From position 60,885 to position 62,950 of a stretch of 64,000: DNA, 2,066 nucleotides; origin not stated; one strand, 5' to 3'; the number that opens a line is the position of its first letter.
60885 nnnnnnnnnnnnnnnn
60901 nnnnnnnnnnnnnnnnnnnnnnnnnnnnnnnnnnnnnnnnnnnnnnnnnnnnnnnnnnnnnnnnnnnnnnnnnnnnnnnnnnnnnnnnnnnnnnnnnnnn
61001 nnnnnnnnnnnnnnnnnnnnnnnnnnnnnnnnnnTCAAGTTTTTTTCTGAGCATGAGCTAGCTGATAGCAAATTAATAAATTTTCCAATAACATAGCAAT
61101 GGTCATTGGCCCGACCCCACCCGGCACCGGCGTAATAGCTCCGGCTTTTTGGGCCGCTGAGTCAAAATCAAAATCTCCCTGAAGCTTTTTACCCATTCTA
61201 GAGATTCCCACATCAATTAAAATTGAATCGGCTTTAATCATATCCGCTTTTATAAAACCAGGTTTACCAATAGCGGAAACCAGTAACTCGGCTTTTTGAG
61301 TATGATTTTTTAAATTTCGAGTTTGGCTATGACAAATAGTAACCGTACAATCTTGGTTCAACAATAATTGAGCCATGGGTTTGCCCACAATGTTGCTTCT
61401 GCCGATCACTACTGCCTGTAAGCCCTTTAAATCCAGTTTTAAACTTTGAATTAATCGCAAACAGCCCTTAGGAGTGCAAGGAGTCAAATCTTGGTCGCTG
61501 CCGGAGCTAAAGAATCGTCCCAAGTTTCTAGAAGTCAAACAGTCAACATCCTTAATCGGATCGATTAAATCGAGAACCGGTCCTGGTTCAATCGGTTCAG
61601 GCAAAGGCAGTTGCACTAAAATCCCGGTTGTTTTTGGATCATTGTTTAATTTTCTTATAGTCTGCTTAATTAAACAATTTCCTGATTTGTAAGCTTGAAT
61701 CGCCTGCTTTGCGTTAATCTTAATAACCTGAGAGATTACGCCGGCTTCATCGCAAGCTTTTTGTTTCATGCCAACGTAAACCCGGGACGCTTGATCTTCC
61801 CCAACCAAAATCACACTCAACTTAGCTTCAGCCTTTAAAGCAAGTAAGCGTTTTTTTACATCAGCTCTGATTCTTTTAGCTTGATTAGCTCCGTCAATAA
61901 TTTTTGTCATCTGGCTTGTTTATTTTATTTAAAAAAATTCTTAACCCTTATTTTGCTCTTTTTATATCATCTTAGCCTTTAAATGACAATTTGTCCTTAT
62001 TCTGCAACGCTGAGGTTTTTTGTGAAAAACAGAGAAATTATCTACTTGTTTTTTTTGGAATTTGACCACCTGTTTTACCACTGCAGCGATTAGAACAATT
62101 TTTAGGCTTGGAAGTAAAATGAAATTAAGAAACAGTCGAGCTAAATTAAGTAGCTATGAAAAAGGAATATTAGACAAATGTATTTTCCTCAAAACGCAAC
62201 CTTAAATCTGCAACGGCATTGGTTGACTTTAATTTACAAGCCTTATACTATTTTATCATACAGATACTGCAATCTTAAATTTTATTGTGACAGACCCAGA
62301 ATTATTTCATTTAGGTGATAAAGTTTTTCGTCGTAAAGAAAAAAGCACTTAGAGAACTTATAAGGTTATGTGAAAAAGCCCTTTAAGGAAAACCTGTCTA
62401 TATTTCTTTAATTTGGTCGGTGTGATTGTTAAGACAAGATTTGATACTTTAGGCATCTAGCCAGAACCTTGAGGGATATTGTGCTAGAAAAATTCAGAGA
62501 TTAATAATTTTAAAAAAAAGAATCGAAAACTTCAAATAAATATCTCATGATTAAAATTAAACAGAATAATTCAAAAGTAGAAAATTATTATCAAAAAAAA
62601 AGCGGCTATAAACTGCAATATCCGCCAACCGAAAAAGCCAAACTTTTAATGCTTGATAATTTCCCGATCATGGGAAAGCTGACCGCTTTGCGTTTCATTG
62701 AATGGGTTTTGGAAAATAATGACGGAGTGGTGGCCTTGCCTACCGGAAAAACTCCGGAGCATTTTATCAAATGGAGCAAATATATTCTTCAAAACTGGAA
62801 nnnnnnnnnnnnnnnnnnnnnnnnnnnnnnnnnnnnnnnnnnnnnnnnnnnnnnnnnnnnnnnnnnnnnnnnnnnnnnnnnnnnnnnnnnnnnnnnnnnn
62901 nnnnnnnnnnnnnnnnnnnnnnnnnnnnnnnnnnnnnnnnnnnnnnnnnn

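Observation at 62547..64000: Long unlisted plus-strand gene: NagB-like deaminase domain fused to an LmbE/PIG-L-like deacetylase domain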

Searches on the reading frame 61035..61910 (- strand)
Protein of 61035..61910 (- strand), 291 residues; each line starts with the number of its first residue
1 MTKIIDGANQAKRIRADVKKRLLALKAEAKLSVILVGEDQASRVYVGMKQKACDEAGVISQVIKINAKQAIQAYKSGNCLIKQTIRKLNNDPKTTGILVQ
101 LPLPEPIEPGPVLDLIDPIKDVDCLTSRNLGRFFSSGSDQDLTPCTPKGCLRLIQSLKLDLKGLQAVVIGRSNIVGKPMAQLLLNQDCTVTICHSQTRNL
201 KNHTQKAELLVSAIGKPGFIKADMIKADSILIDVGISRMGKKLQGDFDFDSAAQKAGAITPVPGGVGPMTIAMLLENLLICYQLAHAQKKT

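Call 17: search_protein_families(library=pfam, proteins=[window:61035-61910:-], max_evalue=0.001)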
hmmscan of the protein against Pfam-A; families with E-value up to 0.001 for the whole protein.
window:61035-61910:- (291 aa): 2 families
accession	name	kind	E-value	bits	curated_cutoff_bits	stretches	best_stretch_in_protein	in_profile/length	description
PF02882.25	THF_DHG_CYH_C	-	6.5e-64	214.5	27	1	128-282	3-156/160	Tetrahydrofolate dehydrogenase/cyclohydrolase, NAD(P)-binding domain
PF00763.28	THF_DHG_CYH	-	1.2e-28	100.1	32.8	1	5-123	1-115/115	Tetrahydrofolate dehydrogenase/cyclohydrolase, catalytic domain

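Call 69: find_encoding_contigs(protein=window:61035-61907:-, flank=10000, max_places=2)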
Protein window:61035-61907:- (290 aa): no gene with exactly this product is on record in the collection.

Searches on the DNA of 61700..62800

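Call 20: search_rna_families(source=window, start=61700, end=62800, threshold=evalue, max_evalue=1)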
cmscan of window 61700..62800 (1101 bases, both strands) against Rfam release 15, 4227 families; matches with E-value up to 1: 3.
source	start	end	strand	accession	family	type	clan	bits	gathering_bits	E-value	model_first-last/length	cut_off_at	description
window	61979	62068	+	RF02785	snoRNA2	Gene; snRNA; snoRNA; CD-box;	-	25.7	108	0.013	1-83/83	no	Trypanosomatid small nucleolar RNA 2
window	62588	62699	-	RF00558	L20_leader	Cis-reg; leader;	-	20.2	58.7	0.35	1-127/127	no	Ribosomal protein L20 leader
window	62749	62778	+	RF01727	SAM-SAH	Cis-reg; riboswitch;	-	16.7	40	0.65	1-49/49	no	SAM/SAH riboswitch aptamer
